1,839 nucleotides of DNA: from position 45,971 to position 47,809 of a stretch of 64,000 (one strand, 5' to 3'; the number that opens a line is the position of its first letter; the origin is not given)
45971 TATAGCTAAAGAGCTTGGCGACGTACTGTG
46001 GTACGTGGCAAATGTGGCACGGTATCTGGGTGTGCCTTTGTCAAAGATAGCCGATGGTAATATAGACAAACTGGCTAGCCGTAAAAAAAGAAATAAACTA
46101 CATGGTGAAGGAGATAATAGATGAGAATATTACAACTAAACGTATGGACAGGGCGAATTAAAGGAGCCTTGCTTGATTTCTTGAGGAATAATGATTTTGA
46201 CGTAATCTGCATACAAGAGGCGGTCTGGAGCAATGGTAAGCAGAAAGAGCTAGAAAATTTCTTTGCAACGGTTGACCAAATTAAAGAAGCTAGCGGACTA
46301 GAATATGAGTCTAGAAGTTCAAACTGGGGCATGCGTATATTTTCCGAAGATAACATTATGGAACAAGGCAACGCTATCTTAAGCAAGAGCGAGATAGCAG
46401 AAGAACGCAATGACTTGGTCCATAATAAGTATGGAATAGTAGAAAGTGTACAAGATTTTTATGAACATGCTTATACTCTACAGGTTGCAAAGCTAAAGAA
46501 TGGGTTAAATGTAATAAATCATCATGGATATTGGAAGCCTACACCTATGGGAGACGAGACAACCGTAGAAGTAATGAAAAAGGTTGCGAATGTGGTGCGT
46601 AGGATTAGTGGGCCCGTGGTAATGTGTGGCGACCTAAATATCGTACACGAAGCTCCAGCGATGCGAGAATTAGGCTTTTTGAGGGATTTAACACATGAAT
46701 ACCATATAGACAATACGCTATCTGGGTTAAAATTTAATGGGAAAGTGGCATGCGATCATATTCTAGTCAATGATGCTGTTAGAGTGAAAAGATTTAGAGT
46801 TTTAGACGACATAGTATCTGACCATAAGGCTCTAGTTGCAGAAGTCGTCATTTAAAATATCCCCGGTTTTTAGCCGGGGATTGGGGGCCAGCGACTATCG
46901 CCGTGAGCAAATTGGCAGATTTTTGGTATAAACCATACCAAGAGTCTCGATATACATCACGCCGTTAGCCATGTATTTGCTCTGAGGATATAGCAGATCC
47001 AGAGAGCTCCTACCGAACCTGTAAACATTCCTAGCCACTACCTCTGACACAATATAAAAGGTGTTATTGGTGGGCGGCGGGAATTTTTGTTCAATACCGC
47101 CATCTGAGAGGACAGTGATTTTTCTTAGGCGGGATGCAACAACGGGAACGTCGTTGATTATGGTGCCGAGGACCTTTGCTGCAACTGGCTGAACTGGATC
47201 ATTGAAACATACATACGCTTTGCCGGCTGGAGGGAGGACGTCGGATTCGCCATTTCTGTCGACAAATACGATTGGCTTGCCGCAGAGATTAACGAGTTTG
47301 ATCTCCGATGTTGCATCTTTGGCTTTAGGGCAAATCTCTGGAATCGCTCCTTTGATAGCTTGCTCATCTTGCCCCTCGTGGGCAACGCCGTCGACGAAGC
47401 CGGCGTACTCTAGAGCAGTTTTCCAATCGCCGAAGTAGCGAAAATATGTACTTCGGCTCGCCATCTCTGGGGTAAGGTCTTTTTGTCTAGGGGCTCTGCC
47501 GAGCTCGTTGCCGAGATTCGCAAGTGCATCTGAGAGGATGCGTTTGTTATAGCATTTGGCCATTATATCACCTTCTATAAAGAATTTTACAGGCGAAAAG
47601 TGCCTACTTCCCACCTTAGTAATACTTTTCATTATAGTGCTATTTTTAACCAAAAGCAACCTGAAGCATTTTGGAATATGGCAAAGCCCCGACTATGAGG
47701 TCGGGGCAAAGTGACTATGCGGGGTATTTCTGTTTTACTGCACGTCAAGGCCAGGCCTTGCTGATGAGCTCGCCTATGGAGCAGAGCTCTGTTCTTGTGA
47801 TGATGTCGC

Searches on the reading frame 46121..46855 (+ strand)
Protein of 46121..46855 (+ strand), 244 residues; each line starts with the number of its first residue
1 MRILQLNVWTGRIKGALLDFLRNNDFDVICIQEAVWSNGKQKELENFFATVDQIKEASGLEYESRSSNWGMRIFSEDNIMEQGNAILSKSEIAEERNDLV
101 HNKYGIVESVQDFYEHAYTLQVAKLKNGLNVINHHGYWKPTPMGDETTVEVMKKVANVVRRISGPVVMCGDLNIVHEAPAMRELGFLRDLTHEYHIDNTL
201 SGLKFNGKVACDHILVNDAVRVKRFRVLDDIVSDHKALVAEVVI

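Call 56: search_protein_families(library=pfam, max_evalue=0.001, proteins=[window:46121-46855:+])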
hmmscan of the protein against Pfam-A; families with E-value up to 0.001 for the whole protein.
window:46121-46855:+ (244 aa): 1 family
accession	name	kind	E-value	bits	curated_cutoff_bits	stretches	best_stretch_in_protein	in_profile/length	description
PF03372.29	Exo_endo_phos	-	1.2e-16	61.5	24.5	1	4-235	1-225/225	Endonuclease/Exonuclease/phosphatase family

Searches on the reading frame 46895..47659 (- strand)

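Call 56: search_protein_families(library=pfam, max_evalue=0.001, proteins=[window:46895-47659:-])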
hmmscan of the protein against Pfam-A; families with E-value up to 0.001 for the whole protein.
window:46895-47659:- (254 aa): 1 family
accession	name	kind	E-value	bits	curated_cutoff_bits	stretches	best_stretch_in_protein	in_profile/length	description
PF18780.6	HNH_repeat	-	2.7e-10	40.9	26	1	42-88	6-53/54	Homing endonuclease associated repeat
